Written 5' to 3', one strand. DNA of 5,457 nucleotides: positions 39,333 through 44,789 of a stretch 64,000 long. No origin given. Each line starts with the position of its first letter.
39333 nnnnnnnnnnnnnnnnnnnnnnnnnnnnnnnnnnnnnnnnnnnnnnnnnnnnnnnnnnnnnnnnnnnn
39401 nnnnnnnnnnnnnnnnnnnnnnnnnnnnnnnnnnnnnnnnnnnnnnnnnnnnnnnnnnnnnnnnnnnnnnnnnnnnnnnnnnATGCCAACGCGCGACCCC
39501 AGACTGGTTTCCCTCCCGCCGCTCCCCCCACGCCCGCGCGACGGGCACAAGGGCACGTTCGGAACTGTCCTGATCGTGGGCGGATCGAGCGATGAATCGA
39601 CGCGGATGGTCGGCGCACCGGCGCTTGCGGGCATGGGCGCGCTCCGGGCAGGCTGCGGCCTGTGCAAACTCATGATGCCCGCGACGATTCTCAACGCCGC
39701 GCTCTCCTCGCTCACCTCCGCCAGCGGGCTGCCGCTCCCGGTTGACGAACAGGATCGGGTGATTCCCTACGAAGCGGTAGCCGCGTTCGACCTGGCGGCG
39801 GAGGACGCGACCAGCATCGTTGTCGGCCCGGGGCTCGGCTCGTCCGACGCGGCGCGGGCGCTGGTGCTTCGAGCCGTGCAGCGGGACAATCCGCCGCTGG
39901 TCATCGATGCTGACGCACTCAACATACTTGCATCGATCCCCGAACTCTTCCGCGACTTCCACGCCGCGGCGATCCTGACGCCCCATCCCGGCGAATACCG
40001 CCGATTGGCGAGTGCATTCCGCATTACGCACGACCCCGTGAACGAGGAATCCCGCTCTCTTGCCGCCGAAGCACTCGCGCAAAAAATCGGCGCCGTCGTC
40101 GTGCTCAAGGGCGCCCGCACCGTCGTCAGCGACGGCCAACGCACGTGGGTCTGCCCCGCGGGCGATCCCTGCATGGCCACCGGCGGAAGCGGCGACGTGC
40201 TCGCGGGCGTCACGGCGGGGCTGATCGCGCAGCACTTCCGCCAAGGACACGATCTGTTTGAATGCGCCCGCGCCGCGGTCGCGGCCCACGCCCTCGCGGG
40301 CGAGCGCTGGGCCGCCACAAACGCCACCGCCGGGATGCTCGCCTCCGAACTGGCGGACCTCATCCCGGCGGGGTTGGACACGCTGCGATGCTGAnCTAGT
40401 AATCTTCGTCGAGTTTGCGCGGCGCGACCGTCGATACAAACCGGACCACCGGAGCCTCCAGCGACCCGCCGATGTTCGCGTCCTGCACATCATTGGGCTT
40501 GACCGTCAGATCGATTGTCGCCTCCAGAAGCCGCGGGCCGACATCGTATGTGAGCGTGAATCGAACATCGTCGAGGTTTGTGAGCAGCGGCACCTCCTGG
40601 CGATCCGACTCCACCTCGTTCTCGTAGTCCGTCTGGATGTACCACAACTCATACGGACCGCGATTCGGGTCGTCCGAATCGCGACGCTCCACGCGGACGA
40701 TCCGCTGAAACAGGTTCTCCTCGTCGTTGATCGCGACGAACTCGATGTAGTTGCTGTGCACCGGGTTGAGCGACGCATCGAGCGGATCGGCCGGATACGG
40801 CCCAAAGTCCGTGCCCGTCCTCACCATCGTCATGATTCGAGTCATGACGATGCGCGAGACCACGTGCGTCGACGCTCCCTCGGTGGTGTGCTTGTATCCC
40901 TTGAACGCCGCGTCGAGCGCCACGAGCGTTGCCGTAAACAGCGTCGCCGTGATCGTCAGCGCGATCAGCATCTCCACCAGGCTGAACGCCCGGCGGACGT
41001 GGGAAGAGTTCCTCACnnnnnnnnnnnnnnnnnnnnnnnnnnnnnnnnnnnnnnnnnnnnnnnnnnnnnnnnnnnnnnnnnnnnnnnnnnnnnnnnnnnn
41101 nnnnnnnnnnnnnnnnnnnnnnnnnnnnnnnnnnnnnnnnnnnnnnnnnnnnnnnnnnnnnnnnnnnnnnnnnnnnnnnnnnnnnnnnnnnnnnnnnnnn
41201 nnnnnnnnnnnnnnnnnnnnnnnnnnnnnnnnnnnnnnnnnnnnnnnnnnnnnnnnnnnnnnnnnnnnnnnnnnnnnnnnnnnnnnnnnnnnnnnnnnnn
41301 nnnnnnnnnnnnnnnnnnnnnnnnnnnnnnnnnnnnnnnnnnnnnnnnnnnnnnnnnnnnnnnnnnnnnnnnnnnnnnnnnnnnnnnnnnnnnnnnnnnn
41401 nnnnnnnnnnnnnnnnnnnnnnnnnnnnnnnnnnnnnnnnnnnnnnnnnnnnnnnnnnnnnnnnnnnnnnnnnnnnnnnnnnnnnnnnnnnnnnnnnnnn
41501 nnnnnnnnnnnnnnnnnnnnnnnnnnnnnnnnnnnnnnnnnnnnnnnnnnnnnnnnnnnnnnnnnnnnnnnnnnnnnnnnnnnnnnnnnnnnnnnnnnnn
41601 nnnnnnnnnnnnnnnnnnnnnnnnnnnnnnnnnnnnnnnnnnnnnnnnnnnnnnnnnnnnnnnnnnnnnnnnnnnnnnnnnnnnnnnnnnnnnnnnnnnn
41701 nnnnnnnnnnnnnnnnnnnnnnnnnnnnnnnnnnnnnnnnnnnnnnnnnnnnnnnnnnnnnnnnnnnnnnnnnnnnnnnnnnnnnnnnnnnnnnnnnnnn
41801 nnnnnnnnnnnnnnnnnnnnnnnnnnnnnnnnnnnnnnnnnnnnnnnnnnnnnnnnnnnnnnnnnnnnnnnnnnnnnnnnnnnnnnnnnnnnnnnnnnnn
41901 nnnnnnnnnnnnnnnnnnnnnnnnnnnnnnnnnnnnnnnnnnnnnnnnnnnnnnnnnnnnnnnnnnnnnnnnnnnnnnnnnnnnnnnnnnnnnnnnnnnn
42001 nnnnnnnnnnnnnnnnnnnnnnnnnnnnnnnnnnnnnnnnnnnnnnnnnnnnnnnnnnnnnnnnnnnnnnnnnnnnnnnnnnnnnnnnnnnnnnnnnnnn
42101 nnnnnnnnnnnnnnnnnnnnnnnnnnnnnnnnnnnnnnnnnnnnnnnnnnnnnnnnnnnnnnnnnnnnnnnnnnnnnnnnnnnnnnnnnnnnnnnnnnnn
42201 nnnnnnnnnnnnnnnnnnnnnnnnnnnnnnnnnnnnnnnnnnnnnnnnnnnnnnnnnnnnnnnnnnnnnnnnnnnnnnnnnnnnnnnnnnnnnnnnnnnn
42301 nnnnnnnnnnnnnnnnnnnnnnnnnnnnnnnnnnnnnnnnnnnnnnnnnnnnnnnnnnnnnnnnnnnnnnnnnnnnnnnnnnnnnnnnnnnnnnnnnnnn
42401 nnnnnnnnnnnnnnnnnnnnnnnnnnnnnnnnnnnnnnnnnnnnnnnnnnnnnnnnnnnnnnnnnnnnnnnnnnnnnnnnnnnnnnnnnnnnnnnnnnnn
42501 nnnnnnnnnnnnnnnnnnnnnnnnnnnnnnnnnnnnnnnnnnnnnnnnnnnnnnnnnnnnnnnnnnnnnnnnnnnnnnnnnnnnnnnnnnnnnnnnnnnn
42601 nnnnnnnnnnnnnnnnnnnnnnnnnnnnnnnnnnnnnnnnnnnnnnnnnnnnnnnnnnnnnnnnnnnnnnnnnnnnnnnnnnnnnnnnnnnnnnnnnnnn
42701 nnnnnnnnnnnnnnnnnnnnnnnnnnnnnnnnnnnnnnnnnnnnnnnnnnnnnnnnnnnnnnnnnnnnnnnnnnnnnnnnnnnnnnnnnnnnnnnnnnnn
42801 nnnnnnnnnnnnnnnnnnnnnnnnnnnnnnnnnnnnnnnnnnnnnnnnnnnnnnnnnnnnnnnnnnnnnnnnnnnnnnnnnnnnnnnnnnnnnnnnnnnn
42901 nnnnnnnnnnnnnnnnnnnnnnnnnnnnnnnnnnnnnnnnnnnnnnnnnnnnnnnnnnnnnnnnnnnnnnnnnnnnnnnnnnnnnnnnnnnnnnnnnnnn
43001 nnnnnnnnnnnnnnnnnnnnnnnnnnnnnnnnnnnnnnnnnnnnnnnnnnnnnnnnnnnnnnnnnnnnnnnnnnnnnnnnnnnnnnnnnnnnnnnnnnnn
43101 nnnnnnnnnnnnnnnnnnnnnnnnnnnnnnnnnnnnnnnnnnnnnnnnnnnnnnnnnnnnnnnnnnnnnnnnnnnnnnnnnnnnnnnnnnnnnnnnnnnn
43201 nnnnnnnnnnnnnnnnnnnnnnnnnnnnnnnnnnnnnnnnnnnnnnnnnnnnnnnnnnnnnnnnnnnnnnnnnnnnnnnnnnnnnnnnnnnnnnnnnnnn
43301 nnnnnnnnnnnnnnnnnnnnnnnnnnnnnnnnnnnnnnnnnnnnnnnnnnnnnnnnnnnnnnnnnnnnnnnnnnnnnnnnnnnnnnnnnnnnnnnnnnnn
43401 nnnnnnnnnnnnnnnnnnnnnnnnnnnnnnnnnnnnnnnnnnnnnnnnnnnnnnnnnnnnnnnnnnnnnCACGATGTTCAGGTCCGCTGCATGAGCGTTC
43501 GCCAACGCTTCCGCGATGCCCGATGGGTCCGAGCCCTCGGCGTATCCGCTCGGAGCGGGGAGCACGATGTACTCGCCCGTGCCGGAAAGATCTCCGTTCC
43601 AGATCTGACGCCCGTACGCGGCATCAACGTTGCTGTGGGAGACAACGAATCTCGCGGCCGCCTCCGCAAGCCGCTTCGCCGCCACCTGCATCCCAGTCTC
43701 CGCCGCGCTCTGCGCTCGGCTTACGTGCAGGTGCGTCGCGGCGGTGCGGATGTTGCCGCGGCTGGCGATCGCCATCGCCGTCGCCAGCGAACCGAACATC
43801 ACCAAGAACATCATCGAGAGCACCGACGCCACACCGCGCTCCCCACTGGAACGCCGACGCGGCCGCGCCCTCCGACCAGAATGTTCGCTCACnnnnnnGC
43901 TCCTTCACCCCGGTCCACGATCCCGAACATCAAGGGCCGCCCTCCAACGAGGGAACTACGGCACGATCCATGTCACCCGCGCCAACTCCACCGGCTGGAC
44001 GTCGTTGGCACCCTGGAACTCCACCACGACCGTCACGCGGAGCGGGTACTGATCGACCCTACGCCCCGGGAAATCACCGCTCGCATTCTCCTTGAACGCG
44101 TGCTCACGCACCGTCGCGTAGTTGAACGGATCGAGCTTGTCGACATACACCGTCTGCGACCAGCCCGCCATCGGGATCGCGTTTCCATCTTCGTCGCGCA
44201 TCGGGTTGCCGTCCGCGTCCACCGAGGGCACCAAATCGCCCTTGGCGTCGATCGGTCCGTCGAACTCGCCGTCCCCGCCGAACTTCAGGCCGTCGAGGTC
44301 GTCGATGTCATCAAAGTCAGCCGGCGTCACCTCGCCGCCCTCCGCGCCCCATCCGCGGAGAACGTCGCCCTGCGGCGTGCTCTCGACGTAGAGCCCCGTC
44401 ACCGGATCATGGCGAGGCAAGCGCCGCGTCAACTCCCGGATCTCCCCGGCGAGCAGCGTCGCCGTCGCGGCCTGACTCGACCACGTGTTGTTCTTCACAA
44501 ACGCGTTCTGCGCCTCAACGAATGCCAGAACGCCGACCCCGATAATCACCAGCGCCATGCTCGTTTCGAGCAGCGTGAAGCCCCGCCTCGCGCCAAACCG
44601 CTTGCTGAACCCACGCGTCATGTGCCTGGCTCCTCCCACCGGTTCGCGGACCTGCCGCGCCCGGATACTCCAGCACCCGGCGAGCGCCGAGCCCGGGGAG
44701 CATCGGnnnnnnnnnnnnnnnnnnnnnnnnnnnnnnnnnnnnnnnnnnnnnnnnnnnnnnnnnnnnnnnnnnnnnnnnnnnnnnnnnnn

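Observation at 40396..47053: Pseudopilus operon whose only motor is a PilT-type ATPase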

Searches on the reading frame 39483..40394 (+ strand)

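Call 4: search_protein_families(library=pfam, proteins=[window:39483-40394:+], max_evalue=0.01)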
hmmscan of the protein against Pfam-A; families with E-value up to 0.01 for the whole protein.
window:39483-40394:+ (303 aa): 2 families
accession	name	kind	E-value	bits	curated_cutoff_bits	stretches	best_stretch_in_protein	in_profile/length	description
PF01256.23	Carb_kinase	-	1.8e-52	178.7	27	1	29-295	1-241/242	NAD(P)H-hydrate dehydratase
PF02110.20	HK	-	2.3e-09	37.4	27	1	193-292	142-239/247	Hydroxyethylthiazole kinase family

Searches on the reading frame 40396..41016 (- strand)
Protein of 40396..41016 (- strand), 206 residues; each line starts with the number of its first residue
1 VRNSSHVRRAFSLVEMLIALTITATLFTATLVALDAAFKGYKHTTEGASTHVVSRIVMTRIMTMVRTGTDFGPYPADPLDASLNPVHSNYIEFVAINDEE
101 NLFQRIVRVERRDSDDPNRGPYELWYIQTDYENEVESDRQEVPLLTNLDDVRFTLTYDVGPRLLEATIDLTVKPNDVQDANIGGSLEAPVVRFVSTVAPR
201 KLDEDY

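Call 4: search_protein_families(library=pfam, proteins=[window:40396-41016:-], max_evalue=0.01)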
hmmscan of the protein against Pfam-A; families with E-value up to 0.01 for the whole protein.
window:40396-41016:- (206 aa): 1 family
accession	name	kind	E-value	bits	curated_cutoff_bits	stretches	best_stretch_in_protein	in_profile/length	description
PF07963.17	N_methyl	-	1.6e-05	24.7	21.2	1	8-30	4-26/27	Prokaryotic N-terminal methylation motif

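Call 5: search_protein_families(library=ncbifam, proteins=[window:40396-41016:-], max_evalue=0.01)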
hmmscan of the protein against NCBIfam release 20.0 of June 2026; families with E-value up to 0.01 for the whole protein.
window:40396-41016:- (206 aa): 2 families
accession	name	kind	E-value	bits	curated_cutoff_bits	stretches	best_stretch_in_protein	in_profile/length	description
TIGR02532.1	IV_pilin_GFxxxE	domain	0.00032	20.4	16.3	1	8-31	1-24/24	prepilin-type N-terminal cleavage/methylation domain-containing protein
NF041013.1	T4P_ComGE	equivalog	0.0074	16.4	49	0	9-38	4-33/83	competence type IV pilus minor pilin ComGE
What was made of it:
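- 40396..41016 (-): ppB : minor-pilin-like prepilin, 206 aa (RRA/FSLVE), start overlaps the BIG stop (GTGA). N_methyl/TIGR02532 match (calls 4, 5).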

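Call 49: search_solved_structures(query=A3, max_evalue=1)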
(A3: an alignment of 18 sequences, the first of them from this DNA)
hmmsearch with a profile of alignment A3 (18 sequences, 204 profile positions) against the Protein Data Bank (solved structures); distinct sequences matched with E-value up to 1: 3.
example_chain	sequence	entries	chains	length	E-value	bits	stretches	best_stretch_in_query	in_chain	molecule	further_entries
9laa_A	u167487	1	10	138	0.002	21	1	3-92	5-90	Type IV pilin protein PilA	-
7tgg_A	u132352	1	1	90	0.0048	19.8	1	3-46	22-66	Geopilin domain 1 protein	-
9egp_A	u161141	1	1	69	0.011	18.6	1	3-45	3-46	Geopilin domain 1 protein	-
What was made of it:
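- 40396..41016 (-): The profile hits only pilin N-termini in the PDB (call 49).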

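Call 75: search_protein_families(library=pfam, proteins=[window:40396-41016:-], max_evalue=1)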
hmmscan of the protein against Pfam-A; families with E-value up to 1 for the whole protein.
window:40396-41016:- (206 aa): 2 families
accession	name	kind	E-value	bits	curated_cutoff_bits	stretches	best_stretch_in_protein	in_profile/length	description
PF07963.17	N_methyl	-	1.6e-05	24.7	21.2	1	8-30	4-26/27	Prokaryotic N-terminal methylation motif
PF23448.1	CAP-like_CFAP184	-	0.034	14.8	27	1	83-140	34-86/131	CFAP184 CAP-like domain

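Call 92: predict_structure(protein=window:40399-41016:-)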
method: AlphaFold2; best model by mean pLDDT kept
length: 206 residues; sequences in the alignment: 1
mean_pLDDT: 44.0   pTM: 0.25
mean pLDDT of the five models: 44.0, 37.6, 36.3, 36.1, 34.8
residues with pLDDT >= 90: 3; 70-90: 21; 50-70: 21; < 50: 161
segments of 3 or more residues with pLDDT < 50: 40-107, 109-115, 117-123, 127-159, 161-206
pLDDT, mean of each block of 10 residues (from residue 1): 62 84 84 61 35 27 30 33 30 38 44 47 47 41 42 43 40 37 29 31 35
secondary structure, 60 per line:
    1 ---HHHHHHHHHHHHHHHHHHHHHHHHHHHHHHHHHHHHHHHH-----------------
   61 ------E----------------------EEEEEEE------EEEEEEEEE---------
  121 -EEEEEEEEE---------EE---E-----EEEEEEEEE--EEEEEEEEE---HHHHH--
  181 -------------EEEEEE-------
elements in order: H4-43 E90-96 E103-111 E122-130 E151-159 E162-170 H174-178 E194-199
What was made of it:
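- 40396..41016 (-): The single-sequence AlphaFold2 model was unusable, pLDDT 44 (call 92).
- Tried and rejected: The single-sequence AlphaFold2 model of ppB had pLDDT 44 and was unusable (call 92).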

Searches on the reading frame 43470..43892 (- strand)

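Call 75: search_protein_families(library=pfam, proteins=[window:43470-43892:-], max_evalue=1)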
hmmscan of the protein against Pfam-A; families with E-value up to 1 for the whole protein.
seq(141 aa): 1 family
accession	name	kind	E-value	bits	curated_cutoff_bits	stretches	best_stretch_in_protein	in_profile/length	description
PF00126.33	HTH_1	-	0.48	10.8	26.6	1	36-60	4-28/60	Bacterial regulatory helix-turn-helix protein, lysR family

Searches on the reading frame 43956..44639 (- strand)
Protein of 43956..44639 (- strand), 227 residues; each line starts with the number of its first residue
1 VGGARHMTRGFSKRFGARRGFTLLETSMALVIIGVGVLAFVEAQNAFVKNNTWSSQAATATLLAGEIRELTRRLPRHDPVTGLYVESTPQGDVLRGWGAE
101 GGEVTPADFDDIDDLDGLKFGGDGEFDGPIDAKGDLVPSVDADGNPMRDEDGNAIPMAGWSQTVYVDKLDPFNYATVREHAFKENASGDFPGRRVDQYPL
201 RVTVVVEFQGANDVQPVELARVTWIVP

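Call 4: search_protein_families(library=pfam, proteins=[window:43956-44639:-], max_evalue=0.01)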
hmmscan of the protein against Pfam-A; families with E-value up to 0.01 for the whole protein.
window:43956-44639:- (227 aa): 1 family
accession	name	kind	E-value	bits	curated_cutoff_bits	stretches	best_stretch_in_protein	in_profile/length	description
PF07963.17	N_methyl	-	0.0002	21.3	21.2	1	18-39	4-25/27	Prokaryotic N-terminal methylation motif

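Call 5: search_protein_families(library=ncbifam, proteins=[window:43956-44639:-], max_evalue=0.01)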
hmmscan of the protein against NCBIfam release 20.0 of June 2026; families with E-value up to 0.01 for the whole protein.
window:43956-44639:- (227 aa): 2 families
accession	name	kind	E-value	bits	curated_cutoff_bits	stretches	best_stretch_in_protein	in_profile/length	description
TIGR02523.1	type_IV_pilV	equivalog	4.8e-07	30.4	52.2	1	19-72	2-55/139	type IV pilus modification protein PilV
TIGR02532.1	IV_pilin_GFxxxE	domain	1.5e-05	24.6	16.3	1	18-39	1-22/24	prepilin-type N-terminal cleavage/methylation domain-containing protein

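Call 48: search_solved_structures(query=A2, max_evalue=1)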
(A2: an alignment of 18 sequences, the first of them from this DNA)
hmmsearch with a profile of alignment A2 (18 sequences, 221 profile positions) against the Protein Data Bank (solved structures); distinct sequences matched with E-value up to 1: 5.
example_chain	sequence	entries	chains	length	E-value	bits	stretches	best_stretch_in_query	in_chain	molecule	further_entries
9egp_A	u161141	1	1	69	0.14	15.2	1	8-51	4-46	Geopilin domain 1 protein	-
7tgg_A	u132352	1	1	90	0.17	14.9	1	7-50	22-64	Geopilin domain 1 protein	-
9laa_A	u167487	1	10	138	0.54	13.2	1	7-35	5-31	Type IV pilin protein PilA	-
5m2s_B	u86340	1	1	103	0.57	13.1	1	70-145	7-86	Doc8: Type I dockerin repeat domain from family 9 glycoside hydrolase WP_009982745[Ruminoc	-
9lab_B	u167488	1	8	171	0.62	13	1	10-39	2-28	MSHA major pilin subunit MshA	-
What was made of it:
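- Tried and rejected: PDB profile searches with ppA and ppB gave only the N-terminal pilin helix (calls 48, 49).
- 43956..44621 (-): ppA : minor-pilin-like prepilin, 221 aa (RRG/FTLLE). The profile hits only pilin N-terminal helices in the PDB (call 48).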

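Call 75: search_protein_families(library=pfam, proteins=[window:43956-44621:-], max_evalue=1)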
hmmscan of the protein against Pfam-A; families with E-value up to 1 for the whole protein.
window:43956-44621:- (221 aa): 1 family
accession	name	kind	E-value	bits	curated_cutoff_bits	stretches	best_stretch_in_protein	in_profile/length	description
PF07963.17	N_methyl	-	0.00021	21.2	21.2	1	12-33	4-25/27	Prokaryotic N-terminal methylation motif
